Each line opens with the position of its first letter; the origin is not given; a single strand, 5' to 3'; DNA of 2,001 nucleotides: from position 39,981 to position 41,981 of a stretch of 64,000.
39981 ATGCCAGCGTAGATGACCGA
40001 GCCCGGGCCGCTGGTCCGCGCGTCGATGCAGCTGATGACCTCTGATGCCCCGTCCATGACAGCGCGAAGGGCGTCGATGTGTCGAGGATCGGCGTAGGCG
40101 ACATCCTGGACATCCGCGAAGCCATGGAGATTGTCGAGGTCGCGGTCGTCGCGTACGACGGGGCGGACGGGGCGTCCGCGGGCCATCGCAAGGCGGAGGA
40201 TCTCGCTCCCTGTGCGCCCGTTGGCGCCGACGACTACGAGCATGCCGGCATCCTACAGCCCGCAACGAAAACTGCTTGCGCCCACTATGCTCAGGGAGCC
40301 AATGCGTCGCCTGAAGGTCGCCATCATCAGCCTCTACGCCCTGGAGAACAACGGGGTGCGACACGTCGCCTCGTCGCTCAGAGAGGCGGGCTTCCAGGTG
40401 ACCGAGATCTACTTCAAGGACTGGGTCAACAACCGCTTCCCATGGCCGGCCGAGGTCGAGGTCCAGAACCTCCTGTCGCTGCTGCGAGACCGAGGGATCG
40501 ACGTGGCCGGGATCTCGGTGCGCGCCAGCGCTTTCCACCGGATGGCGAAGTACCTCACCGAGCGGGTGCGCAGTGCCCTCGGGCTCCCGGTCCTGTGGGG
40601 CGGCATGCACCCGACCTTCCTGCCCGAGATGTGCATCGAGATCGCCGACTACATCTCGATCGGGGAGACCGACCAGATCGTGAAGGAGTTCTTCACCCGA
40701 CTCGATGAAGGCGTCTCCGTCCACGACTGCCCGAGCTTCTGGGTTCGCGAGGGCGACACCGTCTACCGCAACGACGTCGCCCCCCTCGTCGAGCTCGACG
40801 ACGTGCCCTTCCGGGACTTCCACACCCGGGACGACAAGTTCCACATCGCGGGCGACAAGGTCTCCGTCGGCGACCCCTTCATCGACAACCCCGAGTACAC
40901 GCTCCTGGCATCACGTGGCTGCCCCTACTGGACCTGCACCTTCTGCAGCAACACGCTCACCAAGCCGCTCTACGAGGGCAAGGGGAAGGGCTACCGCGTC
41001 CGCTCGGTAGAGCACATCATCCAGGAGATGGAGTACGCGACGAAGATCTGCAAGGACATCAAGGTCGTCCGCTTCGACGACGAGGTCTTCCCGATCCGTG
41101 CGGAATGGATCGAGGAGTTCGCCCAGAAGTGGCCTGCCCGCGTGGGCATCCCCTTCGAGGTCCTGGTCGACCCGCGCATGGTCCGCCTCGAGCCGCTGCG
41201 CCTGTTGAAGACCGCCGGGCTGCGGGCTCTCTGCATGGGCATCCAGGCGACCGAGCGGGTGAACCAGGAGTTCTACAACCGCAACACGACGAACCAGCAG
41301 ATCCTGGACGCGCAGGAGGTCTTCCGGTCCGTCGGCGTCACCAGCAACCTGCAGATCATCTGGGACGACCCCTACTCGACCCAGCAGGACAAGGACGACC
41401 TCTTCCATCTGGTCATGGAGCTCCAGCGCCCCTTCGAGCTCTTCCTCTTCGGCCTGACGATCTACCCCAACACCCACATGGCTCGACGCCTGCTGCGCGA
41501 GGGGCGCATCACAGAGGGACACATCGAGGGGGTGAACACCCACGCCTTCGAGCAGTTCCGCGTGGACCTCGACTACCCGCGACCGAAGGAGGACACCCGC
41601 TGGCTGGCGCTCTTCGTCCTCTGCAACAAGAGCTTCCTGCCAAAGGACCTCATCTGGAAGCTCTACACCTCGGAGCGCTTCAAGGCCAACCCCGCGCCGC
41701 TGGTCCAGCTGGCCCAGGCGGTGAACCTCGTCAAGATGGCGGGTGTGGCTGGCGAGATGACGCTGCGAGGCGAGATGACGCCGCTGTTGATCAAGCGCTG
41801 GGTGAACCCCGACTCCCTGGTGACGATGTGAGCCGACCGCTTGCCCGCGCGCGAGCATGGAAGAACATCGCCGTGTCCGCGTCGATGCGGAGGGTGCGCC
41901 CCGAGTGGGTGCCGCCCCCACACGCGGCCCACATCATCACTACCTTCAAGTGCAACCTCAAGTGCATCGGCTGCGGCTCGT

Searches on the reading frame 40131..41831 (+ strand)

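Call 45: search_protein_families(library=pfam, proteins=[window:40131-41831:+], max_evalue=0.00001)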
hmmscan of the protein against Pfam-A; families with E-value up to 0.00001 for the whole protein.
window:40131-41831:+ (566 aa): 2 families
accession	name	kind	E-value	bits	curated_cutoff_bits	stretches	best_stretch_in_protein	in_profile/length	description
PF02310.24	B12-binding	-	1.2e-13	51.4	32.1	1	70-186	11-119/121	B12 binding domain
PF04055.27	Radical_SAM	-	4e-11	43.8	29.5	1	261-417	4-155/166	Radical SAM superfamily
